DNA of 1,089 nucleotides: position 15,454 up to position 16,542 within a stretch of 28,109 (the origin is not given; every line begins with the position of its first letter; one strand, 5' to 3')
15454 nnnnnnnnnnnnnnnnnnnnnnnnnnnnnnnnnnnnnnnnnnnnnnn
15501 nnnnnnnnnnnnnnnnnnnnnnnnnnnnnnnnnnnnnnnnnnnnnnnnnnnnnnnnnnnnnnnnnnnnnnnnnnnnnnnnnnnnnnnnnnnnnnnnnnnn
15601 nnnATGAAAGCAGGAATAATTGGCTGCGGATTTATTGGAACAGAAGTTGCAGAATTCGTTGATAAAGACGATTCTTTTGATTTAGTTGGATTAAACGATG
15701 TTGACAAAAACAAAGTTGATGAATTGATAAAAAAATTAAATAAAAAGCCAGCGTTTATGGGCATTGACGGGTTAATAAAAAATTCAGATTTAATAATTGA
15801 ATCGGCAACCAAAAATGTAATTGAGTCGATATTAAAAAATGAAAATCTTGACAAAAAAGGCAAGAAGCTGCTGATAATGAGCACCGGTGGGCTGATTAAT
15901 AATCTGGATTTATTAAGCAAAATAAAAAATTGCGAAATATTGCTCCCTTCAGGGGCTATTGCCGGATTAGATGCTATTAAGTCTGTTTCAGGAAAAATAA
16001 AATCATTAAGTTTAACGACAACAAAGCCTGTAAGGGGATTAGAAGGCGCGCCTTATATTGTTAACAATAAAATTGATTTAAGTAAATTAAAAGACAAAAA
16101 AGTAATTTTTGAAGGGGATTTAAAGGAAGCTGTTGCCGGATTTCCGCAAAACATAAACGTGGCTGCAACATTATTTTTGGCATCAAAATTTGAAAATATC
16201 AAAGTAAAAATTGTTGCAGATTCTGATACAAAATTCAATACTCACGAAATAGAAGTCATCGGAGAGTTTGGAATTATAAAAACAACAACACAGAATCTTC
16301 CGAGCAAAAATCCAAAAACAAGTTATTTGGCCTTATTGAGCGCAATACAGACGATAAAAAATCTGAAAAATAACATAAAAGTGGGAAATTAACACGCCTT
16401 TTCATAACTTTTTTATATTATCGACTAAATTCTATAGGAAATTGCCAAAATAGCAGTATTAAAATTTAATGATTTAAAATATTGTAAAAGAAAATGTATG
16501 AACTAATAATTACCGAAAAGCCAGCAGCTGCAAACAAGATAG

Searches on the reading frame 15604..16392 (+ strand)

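Call 3: search_protein_families(library=pfam, proteins=[window:15604-16392:+], max_evalue=0.01)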
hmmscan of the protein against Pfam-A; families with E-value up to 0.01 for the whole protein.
window:15604-16392:+ (262 aa): 6 families
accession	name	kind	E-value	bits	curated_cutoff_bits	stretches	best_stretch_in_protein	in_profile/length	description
PF01958.23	Asp_DH_C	-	8.5e-27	93.7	27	1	163-248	2-89/89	Aspartate dehydrogenase, C-terminal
PF03447.22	NAD_binding_3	-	6.2e-08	33.8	24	1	7-106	1-101/116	Homoserine dehydrogenase, NAD binding domain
PF02826.25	2-Hacid_dh_C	-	0.00015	21.7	25.1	1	2-112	38-146/178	D-isomer specific 2-hydroxyacid dehydrogenase, NAD binding domain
PF01113.26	DapB_N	-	0.00061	20.3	25.6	1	1-106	1-111/124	Dihydrodipicolinate reductase, N-terminus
PF01408.29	GFO_IDH_MocA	-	0.0017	19.5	24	1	2-62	2-64/120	Oxidoreductase family, NAD-binding Rossmann fold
PF03435.24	Sacchrp_dh_NADP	-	0.0044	17.8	25.1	1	5-59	3-44/129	Saccharopine dehydrogenase NADP binding domain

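Call 4: search_protein_families(library=ncbifam, proteins=[window:15604-16392:+], max_evalue=0.01)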
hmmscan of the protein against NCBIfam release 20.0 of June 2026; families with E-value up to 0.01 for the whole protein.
window:15604-16392:+ (262 aa): 13 families
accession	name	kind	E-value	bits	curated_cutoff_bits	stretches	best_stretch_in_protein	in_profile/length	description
NF009830.0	PRK13304.1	equivalog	4.5e-74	249.3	267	1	1-261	2-264/265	aspartate dehydrogenase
NF009825.0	PRK13302.1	equivalog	8.4e-56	189.4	253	1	2-261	8-270/271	aspartate dehydrogenase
TIGR03855.1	NAD_NadX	equivalog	1.4e-53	181.7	206.55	1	25-259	2-228/229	aspartate dehydrogenase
NF009829.0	PRK13303.1-4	subfamily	1.5e-40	139.4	184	1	1-261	1-244/245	aspartate dehydrogenase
NF009828.0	PRK13303.1-3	subfamily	8.3e-37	126.7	177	1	1-259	2-262/263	aspartate dehydrogenase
NF009827.0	PRK13303.1-2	equivalog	2.9e-34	118.6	226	1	2-258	3-265/267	aspartate dehydrogenase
NF009826.0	PRK13303.1-1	equivalog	1.9e-24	86.6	479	1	4-254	13-267/273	aspartate dehydrogenase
NF009824.0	PRK13301.1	equivalog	5.1e-22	78.6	528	1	5-254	7-260/267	putative L-aspartate dehydrogenase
NF006374.0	PRK08605.1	subfamily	2e-05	23.9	356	1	1-112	147-255/332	D-lactate dehydrogenase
NF040723.1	UDP-GlcNAcDh_Arch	equivalog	0.00055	19.5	450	1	1-60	1-59/302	UDP-N-acetylglucosamine 3-dehydrogenase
TIGR03944.1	dehyd_SbnB_fam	equivalog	0.00077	18.6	326.9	1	2-48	134-181/327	2,3-diaminopropionate biosynthesis protein SbnB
NF003251.0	PRK04207.1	equivalog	0.003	16.7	185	0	2-37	4-39/343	type II glyceraldehyde-3-phosphate dehydrogenase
NF005750.0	PRK07574.1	equivalog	0.008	15.3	329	0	1-103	193-294/386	NAD-dependent formate dehydrogenase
